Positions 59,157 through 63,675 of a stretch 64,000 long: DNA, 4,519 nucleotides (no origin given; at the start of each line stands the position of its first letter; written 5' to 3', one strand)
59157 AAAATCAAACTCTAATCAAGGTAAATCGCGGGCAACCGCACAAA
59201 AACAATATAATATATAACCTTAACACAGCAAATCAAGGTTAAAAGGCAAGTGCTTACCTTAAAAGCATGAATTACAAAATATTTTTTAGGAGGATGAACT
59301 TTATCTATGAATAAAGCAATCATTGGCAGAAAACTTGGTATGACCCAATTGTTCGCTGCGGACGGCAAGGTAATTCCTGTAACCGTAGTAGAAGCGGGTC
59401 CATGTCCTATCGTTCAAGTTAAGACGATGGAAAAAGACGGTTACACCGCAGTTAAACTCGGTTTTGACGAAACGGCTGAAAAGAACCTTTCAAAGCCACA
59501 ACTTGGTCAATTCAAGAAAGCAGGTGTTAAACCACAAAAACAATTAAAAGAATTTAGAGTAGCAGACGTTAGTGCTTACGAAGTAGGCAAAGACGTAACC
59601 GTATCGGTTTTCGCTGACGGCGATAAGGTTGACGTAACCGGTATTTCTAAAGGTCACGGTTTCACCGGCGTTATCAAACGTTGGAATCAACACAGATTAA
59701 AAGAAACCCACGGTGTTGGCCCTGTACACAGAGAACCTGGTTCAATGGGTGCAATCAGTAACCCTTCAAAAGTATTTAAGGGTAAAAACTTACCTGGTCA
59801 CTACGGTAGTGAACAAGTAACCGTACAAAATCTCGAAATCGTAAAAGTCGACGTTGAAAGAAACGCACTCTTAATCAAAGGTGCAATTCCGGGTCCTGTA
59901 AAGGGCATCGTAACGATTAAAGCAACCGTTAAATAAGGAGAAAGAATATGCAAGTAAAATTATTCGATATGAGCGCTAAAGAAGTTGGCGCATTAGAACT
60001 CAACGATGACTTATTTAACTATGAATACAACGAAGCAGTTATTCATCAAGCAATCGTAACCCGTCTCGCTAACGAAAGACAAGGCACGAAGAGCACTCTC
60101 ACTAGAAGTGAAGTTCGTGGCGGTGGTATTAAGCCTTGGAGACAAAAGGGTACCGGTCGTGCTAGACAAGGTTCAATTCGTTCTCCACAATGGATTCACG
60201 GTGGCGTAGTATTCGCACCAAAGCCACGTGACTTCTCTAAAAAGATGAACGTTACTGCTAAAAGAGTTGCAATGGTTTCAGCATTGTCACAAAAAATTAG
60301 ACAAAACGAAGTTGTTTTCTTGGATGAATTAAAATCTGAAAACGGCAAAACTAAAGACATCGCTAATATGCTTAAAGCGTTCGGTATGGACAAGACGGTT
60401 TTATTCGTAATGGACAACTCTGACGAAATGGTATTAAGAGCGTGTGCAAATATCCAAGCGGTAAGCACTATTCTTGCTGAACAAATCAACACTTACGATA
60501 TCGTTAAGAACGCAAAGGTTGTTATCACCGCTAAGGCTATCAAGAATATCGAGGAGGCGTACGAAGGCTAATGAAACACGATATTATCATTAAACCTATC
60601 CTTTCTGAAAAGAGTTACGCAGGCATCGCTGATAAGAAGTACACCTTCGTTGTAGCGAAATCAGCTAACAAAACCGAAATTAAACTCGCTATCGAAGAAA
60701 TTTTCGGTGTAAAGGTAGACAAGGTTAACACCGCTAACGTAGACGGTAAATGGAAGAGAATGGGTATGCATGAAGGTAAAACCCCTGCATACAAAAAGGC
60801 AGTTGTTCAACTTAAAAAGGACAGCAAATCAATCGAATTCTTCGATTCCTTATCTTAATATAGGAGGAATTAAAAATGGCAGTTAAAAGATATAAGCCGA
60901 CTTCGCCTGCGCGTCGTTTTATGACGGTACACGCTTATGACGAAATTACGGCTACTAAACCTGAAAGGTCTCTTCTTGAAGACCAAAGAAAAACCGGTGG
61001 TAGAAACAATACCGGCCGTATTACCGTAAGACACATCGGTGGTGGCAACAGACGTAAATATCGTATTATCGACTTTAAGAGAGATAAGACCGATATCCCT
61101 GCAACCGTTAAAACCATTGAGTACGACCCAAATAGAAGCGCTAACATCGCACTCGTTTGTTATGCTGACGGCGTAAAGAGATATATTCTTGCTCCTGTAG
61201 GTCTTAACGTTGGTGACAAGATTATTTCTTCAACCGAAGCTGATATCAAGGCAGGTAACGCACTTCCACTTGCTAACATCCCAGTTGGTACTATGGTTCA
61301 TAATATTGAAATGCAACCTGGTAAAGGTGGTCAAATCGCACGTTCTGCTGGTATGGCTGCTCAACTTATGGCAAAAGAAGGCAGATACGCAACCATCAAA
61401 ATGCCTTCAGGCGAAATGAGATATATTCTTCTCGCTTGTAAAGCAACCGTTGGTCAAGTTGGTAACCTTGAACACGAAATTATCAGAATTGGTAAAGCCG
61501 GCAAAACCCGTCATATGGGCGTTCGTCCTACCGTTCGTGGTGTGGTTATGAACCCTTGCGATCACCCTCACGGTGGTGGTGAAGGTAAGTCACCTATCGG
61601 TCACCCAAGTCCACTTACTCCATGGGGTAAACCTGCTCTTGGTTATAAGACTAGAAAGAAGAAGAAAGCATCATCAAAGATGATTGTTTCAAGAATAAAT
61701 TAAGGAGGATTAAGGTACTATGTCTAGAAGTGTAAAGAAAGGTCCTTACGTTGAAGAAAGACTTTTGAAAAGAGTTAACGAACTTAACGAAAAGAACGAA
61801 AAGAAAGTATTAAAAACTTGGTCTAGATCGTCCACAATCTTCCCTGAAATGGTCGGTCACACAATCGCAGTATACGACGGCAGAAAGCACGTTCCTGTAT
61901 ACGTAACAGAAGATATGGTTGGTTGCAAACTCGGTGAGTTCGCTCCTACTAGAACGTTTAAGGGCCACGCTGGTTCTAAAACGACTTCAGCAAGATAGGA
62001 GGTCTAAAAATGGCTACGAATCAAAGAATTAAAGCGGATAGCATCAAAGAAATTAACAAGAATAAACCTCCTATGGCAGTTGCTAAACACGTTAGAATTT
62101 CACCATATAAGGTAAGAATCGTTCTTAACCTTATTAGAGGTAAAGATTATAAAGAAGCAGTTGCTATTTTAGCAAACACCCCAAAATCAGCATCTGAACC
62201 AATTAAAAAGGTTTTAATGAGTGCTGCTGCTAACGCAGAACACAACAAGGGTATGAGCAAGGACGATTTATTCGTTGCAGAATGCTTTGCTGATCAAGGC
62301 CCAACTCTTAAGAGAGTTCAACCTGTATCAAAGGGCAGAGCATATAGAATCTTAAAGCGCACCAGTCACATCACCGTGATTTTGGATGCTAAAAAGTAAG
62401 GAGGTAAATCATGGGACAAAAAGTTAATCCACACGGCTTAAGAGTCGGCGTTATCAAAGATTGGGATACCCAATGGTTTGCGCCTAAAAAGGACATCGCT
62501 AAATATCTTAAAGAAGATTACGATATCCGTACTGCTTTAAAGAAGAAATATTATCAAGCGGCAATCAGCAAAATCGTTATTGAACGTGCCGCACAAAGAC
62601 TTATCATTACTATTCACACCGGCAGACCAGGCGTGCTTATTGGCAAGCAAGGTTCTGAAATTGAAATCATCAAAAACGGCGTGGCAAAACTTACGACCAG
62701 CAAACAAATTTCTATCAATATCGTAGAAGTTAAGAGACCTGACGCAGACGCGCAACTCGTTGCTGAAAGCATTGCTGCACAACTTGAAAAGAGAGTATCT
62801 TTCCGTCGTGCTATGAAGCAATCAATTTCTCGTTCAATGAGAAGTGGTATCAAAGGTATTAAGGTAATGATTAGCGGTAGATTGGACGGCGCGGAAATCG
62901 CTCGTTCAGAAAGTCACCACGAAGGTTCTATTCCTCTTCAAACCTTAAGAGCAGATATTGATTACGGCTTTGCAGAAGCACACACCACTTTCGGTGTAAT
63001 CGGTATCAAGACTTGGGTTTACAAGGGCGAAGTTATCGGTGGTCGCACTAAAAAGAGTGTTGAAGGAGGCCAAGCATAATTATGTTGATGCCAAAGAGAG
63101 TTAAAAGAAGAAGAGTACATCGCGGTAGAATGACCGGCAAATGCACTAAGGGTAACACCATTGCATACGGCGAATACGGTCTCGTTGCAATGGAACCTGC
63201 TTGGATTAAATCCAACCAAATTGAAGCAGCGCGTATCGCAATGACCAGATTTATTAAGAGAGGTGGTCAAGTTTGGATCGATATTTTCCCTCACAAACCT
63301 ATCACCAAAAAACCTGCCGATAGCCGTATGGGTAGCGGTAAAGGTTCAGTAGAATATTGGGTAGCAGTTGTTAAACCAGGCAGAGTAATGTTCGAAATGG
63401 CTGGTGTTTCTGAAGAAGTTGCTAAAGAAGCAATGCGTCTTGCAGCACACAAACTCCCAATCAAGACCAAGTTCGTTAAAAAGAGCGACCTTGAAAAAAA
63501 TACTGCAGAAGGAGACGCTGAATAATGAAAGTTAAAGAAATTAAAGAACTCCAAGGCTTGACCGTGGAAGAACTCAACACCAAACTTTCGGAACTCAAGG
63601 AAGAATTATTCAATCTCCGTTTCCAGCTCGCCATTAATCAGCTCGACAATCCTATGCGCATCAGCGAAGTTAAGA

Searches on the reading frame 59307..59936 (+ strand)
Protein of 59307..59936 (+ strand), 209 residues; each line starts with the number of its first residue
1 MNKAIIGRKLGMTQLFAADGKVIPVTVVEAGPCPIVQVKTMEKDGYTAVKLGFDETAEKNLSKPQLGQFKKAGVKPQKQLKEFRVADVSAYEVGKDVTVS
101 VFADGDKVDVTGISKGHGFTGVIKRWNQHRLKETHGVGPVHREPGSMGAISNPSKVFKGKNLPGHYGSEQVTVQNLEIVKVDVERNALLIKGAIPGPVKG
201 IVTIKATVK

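Call 91: search_protein_families(library=pfam, proteins=[window:59307-59936:+], max_evalue=0.00001)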
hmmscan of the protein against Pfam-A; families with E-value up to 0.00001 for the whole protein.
window:59307-59936:+ (209 aa): 1 family
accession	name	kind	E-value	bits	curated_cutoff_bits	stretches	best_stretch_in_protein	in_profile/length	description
PF00297.29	Ribosomal_L3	-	4.4e-17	62.6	22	1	99-183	209-290/369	Ribosomal protein L3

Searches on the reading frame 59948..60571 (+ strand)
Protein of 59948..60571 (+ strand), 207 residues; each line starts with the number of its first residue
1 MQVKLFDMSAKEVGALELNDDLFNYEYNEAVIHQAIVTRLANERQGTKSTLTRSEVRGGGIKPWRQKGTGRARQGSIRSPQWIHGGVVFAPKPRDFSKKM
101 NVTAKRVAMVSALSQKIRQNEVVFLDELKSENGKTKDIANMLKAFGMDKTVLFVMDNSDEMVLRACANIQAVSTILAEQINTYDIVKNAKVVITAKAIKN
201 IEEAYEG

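Call 91: search_protein_families(library=pfam, proteins=[window:59948-60571:+], max_evalue=0.00001)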
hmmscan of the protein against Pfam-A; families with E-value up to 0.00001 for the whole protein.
window:59948-60571:+ (207 aa): 1 family
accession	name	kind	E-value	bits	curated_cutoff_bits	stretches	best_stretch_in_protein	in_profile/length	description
PF00573.27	Ribosomal_L4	-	7.6e-70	234.9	25.8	1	16-203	1-189/190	Ribosomal protein L4/L1 family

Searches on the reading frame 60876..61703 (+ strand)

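Call 91: search_protein_families(library=pfam, proteins=[window:60876-61703:+], max_evalue=0.00001)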
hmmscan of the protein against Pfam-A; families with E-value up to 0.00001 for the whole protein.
window:60876-61703:+ (275 aa): 2 families
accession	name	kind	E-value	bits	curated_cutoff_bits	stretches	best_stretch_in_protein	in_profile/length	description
PF03947.24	Ribosomal_L2_C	-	3.2e-55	186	33.7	1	125-251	1-126/126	Ribosomal Proteins L2, C-terminal domain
PF00181.30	Ribosomal_L2_N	-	5e-39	132.6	23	1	42-118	1-77/77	Ribosomal Proteins L2, RNA binding N-terminal domain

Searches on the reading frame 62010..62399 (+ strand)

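Call 91: search_protein_families(library=pfam, proteins=[window:62010-62399:+], max_evalue=0.00001)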
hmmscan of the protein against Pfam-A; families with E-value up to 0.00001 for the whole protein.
window:62010-62399:+ (129 aa): 1 family
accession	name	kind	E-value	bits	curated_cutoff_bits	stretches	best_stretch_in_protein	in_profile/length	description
PF00237.24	Ribosomal_L22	-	5.8e-39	132.9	28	1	23-125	1-103/104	Ribosomal protein L22p/L17e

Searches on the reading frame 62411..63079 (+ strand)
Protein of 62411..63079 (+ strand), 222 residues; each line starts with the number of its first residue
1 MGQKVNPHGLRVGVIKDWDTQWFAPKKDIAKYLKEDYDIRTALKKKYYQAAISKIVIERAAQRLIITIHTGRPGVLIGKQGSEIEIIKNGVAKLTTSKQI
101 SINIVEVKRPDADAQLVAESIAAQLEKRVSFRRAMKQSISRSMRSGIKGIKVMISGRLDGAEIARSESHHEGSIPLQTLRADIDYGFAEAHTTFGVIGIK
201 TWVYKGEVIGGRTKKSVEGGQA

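Call 91: search_protein_families(library=pfam, proteins=[window:62411-63079:+], max_evalue=0.00001)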
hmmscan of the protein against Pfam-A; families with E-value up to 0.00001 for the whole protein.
window:62411-63079:+ (222 aa): 2 families
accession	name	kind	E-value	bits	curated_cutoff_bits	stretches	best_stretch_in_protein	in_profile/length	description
PF00189.25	Ribosomal_S3_C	-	1.1e-36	125.6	34.1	1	121-203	1-83/83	Ribosomal protein S3, C-terminal domain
PF07650.23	KH_2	-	5.2e-19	68.3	22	1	39-111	2-77/78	KH domain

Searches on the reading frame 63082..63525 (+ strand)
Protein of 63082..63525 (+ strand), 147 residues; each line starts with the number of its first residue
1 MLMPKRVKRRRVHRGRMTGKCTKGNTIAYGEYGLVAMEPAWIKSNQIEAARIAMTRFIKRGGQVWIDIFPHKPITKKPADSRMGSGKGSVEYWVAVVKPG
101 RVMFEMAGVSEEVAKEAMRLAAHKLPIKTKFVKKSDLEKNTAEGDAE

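Call 91: search_protein_families(library=pfam, proteins=[window:63082-63525:+], max_evalue=0.00001)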
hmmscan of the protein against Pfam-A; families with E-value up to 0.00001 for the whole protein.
window:63082-63525:+ (147 aa): 1 family
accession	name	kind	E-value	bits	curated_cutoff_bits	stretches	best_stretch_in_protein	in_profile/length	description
PF00252.24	Ribosomal_L16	-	5e-56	188.7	27.9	1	4-132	1-132/132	Ribosomal protein L16p/L10e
